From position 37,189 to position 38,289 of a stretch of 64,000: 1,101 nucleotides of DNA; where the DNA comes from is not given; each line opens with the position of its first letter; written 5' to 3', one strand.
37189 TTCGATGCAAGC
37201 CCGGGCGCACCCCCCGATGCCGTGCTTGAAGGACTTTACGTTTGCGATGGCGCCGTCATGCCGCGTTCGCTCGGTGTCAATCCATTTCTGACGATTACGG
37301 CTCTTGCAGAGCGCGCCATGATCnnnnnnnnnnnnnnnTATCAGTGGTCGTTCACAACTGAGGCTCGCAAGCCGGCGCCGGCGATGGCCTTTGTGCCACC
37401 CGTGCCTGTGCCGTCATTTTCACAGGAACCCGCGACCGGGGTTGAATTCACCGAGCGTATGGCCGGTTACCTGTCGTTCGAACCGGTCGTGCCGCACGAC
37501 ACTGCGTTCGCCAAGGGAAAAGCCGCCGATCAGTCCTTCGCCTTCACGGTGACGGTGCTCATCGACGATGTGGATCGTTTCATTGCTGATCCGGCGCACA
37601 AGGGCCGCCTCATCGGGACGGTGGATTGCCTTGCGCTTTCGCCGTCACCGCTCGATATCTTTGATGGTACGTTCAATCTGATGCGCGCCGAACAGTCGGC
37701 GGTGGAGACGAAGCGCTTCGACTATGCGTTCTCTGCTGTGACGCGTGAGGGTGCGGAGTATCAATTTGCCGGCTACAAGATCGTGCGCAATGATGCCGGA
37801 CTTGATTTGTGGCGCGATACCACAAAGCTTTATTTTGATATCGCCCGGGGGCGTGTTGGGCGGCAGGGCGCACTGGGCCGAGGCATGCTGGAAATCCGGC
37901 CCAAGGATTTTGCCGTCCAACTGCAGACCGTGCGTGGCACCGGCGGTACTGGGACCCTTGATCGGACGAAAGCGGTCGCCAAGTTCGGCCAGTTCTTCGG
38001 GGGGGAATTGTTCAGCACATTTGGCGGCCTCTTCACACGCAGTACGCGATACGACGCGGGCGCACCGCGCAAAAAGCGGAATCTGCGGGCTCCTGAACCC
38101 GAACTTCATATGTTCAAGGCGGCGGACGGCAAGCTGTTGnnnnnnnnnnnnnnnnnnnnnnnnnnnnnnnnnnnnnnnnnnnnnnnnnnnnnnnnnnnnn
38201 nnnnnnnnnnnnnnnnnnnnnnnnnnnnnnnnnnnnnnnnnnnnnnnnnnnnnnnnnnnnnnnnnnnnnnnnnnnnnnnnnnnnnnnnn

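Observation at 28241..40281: Island cargo cluster linking a caspase, two metallophosphoesterases, two GMC oxidases and a methyltransferase: candidate undescribed system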

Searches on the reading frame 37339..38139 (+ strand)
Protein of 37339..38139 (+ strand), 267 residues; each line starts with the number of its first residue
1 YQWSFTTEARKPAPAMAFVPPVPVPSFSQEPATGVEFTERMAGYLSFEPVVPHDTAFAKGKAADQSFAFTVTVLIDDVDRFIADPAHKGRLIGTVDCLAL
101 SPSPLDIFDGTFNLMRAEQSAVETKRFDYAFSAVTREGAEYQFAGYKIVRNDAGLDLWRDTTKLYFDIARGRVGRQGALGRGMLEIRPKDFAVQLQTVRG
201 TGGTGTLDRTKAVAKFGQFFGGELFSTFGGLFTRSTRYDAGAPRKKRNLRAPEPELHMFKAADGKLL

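Call 28: search_protein_families(library=pfam, proteins=[window:37339-38139:+], max_evalue=1)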
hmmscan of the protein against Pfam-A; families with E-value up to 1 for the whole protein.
window:37339-38139:+ (267 aa): 0 families

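Call 76: search_protein_representatives(protein=window:37414-38061:+)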
Query: 216 residues. Proteins with E-value up to 0.001 (for the whole library): 1328; up to 1e-10: 604; up to 1e-30: 52. The best 150 are listed.
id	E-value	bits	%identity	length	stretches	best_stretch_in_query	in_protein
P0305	1.1e-66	241.1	53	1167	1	5-215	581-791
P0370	1.5e-54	201.5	65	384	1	46-185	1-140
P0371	2.9e-51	190.7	49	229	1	7-208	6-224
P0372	1.9e-48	181.5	51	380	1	8-180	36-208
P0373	4.5e-44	167.3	33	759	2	10-203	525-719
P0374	1.1e-43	166.0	62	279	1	8-129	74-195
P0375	1.5e-42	162.3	56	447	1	80-215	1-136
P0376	3.4e-42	161.1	38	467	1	8-211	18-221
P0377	2.0e-40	155.3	43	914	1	6-216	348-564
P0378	2.4e-40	155.1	40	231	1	5-210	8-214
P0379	1.3e-39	152.7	40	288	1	8-204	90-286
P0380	1.8e-39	152.2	40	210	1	7-208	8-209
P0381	3.1e-39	151.5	40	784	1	8-208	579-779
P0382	5.7e-39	150.6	46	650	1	7-214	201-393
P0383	1.8e-38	148.9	38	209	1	7-200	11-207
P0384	2.2e-38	148.7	39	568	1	2-214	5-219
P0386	5.2e-37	144.2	41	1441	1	8-207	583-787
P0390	2.2e-36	142.1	39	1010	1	7-213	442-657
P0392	2.8e-36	141.8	36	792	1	6-211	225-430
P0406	2.8e-33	132.0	38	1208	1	7-207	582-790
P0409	1.3e-32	129.8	36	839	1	5-207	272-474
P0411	3.0e-32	128.6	37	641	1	5-209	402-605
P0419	8.7e-31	123.8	32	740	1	8-213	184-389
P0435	1.5e-28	116.5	33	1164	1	7-213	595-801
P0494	1.7e-23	100.0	35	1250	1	5-205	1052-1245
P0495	1.8e-23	99.9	36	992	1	7-203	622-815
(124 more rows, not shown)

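Call 77: search_protein_families(library=pfam, proteins=[P0384, P0377, P0392, P0409, P0411, P0382, P0494, P0390, P0419, P0386], max_evalue=0.0001)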
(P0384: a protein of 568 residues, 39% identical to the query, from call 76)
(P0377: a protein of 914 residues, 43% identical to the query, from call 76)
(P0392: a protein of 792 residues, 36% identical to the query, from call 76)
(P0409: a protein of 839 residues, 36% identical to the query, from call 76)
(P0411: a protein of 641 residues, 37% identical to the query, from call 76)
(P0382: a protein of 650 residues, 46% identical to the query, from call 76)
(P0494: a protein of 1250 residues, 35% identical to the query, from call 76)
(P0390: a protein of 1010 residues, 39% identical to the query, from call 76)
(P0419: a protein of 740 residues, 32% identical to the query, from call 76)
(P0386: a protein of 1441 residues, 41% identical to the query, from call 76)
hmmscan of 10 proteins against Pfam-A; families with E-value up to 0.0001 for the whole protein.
P0384 (568 aa): 0 families

P0377 (914 aa): 2 families
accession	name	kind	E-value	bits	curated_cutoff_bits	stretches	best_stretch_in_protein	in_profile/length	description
PF05199.19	GMC_oxred_C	-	3e-12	47.7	24.6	1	245-309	85-139/139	GMC oxidoreductase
PF00561.26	Abhydrolase_1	-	4.2e-08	33.6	25.8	1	602-894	2-244/245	alpha/beta hydrolase fold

P0392 (792 aa): 1 family
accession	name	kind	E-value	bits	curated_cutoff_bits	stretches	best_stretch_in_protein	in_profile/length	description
PF00561.26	Abhydrolase_1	-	4.4e-05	23.7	25.8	0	475-577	2-95/245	alpha/beta hydrolase fold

P0409 (839 aa): 2 families
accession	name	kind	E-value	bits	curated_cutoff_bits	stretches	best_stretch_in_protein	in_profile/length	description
PF05199.19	GMC_oxred_C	-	1.2e-11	45.8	24.6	1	165-237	73-139/139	GMC oxidoreductase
PF00561.26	Abhydrolase_1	-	3.1e-08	34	25.8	1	522-813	2-244/245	alpha/beta hydrolase fold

P0411 (641 aa): 2 families
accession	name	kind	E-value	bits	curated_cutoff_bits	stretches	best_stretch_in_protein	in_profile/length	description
PF05199.19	GMC_oxred_C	-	1.8e-11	45.2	24.6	1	302-373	74-139/139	GMC oxidoreductase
PF00732.25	GMC_oxred_N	-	5.6e-09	36.6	23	1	8-113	111-212/218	GMC oxidoreductase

P0382 (650 aa): 1 family
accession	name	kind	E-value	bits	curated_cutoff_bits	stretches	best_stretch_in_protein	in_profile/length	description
PF05199.19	GMC_oxred_C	-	5.7e-12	46.8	24.6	1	111-172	85-139/139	GMC oxidoreductase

P0494 (1250 aa): 3 families
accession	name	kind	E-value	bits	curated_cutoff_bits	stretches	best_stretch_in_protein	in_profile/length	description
PF05199.19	GMC_oxred_C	-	6.7e-14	53.1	24.6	1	958-1023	81-139/139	GMC oxidoreductase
PF00732.25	GMC_oxred_N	-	1.4e-13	51.6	23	1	576-772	21-201/218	GMC oxidoreductase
PF00149.33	Metallophos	-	6.1e-05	24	21.5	0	5-118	2-82/191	Calcineurin-like phosphoesterase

P0390 (1010 aa): 3 families
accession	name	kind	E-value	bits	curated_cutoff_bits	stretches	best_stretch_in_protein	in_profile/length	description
PF00149.33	Metallophos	-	1.3e-08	35.9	21.5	1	102-324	1-190/191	Calcineurin-like phosphoesterase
PF00561.26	Abhydrolase_1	-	4.1e-08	33.6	25.8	1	699-987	2-243/245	alpha/beta hydrolase fold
PF12697.13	Abhydrolase_6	-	9.7e-07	30.1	26.3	1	700-982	1-204/217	Alpha/beta hydrolase family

P0419 (740 aa): 3 families
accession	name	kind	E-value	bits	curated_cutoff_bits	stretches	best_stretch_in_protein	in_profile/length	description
PF00561.26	Abhydrolase_1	-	1.6e-08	34.9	25.8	1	430-720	2-244/245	alpha/beta hydrolase fold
PF10604.15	Polyketide_cyc2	-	2.3e-07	31.6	27.4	1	51-173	7-133/142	Polyketide cyclase / dehydrase and lipid transport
PF12146.15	Hydrolase_4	-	5.5e-06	26.3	27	0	431-609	7-169/239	Serine aminopeptidase, S33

P0386 (1441 aa): 7 families
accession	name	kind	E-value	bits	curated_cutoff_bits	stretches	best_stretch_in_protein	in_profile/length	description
PF12697.13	Abhydrolase_6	-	4e-14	54.3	26.3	1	1191-1409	11-214/217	Alpha/beta hydrolase family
PF12146.15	Hydrolase_4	-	2.5e-13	50.3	27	1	1220-1284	54-117/239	Serine aminopeptidase, S33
PF00561.26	Abhydrolase_1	-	1.5e-12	48.2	25.8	1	842-1130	2-242/245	alpha/beta hydrolase fold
PF05199.19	GMC_oxred_C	-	5.6e-12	46.8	24.6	1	488-548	84-138/139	GMC oxidoreductase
PF00732.25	GMC_oxred_N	-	2.9e-10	40.8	23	1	90-292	17-200/218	GMC oxidoreductase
PF01266.30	DAO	-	5.3e-06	26.6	27.9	0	14-46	1-33/353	FAD dependent oxidoreductase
PF13450.12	NAD_binding_8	-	1.5e-05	25.6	21.9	0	17-46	1-30/68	NAD(P)-binding Rossmann-like domain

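Call 86: search_solved_structures(query=A5, max_evalue=10)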
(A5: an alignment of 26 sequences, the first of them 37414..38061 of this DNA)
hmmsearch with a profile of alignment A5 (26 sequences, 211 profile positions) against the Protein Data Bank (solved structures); distinct sequences matched with E-value up to 10: 3.
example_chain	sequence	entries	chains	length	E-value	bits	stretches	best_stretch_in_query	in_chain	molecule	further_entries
2wke_A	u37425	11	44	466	1.8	11.3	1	47-88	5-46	D-ALANYL-D-ALANINE CARBOXYPEPTIDASE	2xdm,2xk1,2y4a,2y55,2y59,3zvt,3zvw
3zcz_A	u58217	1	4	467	1.8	11.3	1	47-88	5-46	D-ALANYL-D-ALANINE CARBOXYPEPTIDASE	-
1w79_A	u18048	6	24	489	1.9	11.2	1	47-88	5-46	D-alanyl-D-alanine carboxypeptidase | D-ALANYL-D-ALANINE CARBOXYPEPTIDASE,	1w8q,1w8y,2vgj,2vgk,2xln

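Call 91: search_dna_similar(query=window:37414-38061:+, collection=plasmids, mode=protein, max_rows=60, rows=spread, max_evalue=0.001)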
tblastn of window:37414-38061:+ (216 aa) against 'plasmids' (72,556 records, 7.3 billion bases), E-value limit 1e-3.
Records with a match: 138; places in all: 138; records where one place covers at least 80% of the query: 138.
Best place of each record, by identity: <60% 138.
By first word of the organism name: Ralstonia 127; Rhizobium 2; Pseudonocardia 2; Azospirillum 1; Persicobacter 1; Leptospira 1; Streptomyces 1; Bernardetia 1; Arthrobacter 1; Variovorax 1.
By predicted mobility (MOB-suite, as given by PLSDB): mobilizable 102; non-mobilizable 34; conjugative 2.
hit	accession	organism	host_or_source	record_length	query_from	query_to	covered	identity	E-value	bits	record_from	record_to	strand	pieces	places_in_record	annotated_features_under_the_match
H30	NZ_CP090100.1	Rhizobium leguminosarum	Trifolium pratense,Cell culture,Plant ...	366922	9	214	95%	41.7%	4e-36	141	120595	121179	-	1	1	alpha/beta fold hydrolase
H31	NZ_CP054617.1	Azospirillum oryzae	cell culture,soil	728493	4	215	98%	39.7%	5e-36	140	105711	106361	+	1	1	alpha/beta fold hydrolase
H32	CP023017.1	Ralstonia solanacearum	Solanum tuberosum,single cell,Potato ...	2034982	3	207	95%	35.5%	8e-34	134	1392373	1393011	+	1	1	choline dehydrogenase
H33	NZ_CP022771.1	Ralstonia solanacearum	Solanum tuberosum,single cell,Potato ...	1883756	3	207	95%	35.5%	2e-33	133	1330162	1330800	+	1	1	none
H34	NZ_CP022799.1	Ralstonia solanacearum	Solanum tuberosum,single cell,Potato ...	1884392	3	207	95%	35.5%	2e-33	133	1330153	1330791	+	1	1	none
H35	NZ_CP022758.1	Ralstonia solanacearum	Solanum tuberosum,single cell,Potato ...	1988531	3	207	95%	35.5%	2e-33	133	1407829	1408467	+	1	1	none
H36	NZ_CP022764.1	Ralstonia solanacearum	Solanum tuberosum,single cell,Potato ...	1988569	3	207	95%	35.5%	2e-33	133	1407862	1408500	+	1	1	none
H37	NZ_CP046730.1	Ralstonia syzygii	tobacco,cell culture,leaf veins ...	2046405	3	207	95%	35.5%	3e-33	132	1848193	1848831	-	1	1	none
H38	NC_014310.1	Ralstonia solanacearum PSI07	-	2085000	3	207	95%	35.0%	1e-32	130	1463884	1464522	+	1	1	none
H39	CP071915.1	Ralstonia solanacearum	Pogostemon cablin,Single strain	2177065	9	207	92%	36.1%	2e-31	127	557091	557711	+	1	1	alpha/beta fold hydrolase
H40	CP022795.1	Ralstonia solanacearum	Solanum tuberosum,single cell,Potato ...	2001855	9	207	92%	36.1%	2e-31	127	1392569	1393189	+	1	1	choline dehydrogenase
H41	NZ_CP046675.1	Ralstonia nicotianae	tobacco,cell culture,leaf veins ...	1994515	9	207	92%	36.1%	2e-31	127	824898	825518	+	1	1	none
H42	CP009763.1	Ralstonia solanacearum OE1-1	Solanum virginianum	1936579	9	207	92%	36.1%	2e-31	127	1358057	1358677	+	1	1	choline dehydrogenase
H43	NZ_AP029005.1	Ralstonia pseudosolanacearum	-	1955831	9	207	92%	36.1%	2e-31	127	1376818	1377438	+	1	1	none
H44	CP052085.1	Ralstonia solanacearum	tomato,cell culture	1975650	9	207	92%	36.1%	2e-31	127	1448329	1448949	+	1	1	none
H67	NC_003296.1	Ralstonia pseudosolanacearum GMI1000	-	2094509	9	207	92%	36.1%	2e-31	127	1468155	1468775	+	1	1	none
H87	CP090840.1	Streptomyces viridifaciens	Whole organism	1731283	7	210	94%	32.4%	1e-19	94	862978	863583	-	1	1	GMC oxidoreductase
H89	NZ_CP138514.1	Variovorax paradoxus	Legume root,PacBio whole genome assembly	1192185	12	208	91%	28.7%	2e-18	90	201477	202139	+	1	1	none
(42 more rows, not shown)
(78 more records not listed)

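Call 92: get_annotated_region(hit=H67, flank=8000)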
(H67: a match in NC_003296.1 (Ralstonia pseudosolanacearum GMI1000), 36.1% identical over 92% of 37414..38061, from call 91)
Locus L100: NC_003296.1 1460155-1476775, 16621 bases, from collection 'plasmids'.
description: Ralstonia pseudosolanacearum GMI1000 plasmid pGMI1000MP, complete sequence
organism: Ralstonia pseudosolanacearum GMI1000 (NCBI taxid 267608)
taxonomy: Bacteria; Pseudomonadota; Betaproteobacteria; Burkholderiales; Burkholderiaceae; Ralstonia; Ralstonia pseudosolanacearum; Ralstonia pseudosolanacearum GMI1000
host: -; source: -; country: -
typing (MOB-suite, as given by PLSDB): mobilizable; relaxase MOBP
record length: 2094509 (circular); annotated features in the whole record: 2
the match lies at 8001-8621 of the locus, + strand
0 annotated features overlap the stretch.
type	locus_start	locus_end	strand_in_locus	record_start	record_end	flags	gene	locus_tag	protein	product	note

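Call 93: get_annotated_region(hit=H30, flank=9000)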
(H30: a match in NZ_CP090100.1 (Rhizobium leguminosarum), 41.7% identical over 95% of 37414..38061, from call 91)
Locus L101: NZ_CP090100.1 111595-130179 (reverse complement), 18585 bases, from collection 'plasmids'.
description: Rhizobium leguminosarum strain Tp73_4 plasmid pRLTp73_2, complete sequence
organism: Rhizobium leguminosarum (NCBI taxid 384)
taxonomy: Bacteria; Pseudomonadota; Alphaproteobacteria; Hyphomicrobiales; Rhizobiaceae; Rhizobium; Rhizobium leguminosarum
host: -; source: Trifolium pratense,Cell culture,Plant nodule; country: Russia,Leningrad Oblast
typing (MOB-suite, as given by PLSDB): conjugative; replicon rep_cluster_287; relaxase MOBP,MOBP; mating-pair formation MPF_T
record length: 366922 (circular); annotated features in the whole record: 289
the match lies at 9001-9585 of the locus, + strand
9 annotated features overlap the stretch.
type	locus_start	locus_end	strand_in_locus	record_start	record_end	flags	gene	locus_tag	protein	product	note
CDS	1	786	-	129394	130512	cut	phaC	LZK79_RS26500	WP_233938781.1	class III poly(R)-hydroxyalkanoic acid synthase subunit PhaC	-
CDS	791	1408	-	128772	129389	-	-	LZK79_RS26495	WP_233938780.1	poly(R)-hydroxyalkanoic acid synthase subunit PhaE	-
CDS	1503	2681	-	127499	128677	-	-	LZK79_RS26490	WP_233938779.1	iron-containing alcohol dehydrogenase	-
CDS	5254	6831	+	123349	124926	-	-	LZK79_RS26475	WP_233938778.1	CoA-transferase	-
CDS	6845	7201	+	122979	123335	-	-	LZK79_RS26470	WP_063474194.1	hypothetical protein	-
CDS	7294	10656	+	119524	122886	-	-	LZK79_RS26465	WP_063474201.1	alpha/beta fold hydrolase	-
CDS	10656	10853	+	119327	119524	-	-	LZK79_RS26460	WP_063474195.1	SRPBCC family protein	-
CDS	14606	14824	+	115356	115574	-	-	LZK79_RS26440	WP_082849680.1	hypothetical protein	-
CDS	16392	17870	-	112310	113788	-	-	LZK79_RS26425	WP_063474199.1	carboxypeptidase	-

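Call 94: get_annotated_region(hit=H87, flank=9000)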
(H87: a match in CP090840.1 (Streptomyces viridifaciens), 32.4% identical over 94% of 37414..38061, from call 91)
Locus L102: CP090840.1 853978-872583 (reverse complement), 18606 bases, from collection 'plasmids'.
description: Streptomyces viridifaciens strain DSM 40239 plasmid pKVP1, complete sequence
organism: Streptomyces viridifaciens (NCBI taxid 48665)
taxonomy: Bacteria; Actinomycetota; Actinomycetes; Kitasatosporales; Streptomycetaceae; Streptomyces; Streptomyces viridifaciens
host: -; source: Whole organism; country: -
typing (MOB-suite, as given by PLSDB): mobilizable; relaxase MOBP
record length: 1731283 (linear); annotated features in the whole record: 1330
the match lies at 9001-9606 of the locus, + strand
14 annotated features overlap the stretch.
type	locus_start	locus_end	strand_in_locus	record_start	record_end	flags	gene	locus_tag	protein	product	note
CDS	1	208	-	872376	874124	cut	-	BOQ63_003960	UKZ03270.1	amidase domain-containing protein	-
CDS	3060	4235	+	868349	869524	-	-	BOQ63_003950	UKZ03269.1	glutathione-independent formaldehyde dehydrogenase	-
CDS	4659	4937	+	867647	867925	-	-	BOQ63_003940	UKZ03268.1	hypothetical protein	-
CDS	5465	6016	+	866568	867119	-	-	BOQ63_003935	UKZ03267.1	hypothetical protein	-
CDS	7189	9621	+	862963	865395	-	-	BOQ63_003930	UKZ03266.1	GMC oxidoreductase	-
CDS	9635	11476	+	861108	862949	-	-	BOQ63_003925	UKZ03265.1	hypothetical protein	-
CDS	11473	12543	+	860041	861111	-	-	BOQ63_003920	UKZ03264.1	alpha/beta hydrolase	-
CDS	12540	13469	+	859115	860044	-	-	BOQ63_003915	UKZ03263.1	acetoacetate decarboxylase family protein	-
CDS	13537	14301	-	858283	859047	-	-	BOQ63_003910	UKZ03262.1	maleylpyruvate isomerase family mycothiol-dependent enzyme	-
CDS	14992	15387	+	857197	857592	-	-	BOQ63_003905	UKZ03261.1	transglycosylase SLT domain-containing protein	-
CDS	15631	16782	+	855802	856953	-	-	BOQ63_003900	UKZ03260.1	inorganic phosphate transporter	-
CDS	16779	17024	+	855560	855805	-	-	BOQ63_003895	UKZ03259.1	hypothetical protein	-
CDS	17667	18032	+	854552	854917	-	-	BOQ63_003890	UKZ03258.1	hypothetical protein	-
CDS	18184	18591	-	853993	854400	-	-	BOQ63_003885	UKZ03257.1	hypothetical protein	-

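Call 95: get_annotated_region(hit=H89, flank=9000)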
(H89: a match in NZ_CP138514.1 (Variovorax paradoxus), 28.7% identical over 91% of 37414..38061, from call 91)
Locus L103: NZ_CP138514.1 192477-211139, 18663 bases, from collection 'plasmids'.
description: Variovorax paradoxus strain SPNA7 plasmid unnamed, complete sequence
organism: Variovorax paradoxus (NCBI taxid 34073)
taxonomy: Bacteria; Pseudomonadota; Betaproteobacteria; Burkholderiales; Comamonadaceae; Variovorax; Variovorax paradoxus
host: -; source: Legume root,PacBio whole genome assembly; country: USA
typing (MOB-suite, as given by PLSDB): non-mobilizable
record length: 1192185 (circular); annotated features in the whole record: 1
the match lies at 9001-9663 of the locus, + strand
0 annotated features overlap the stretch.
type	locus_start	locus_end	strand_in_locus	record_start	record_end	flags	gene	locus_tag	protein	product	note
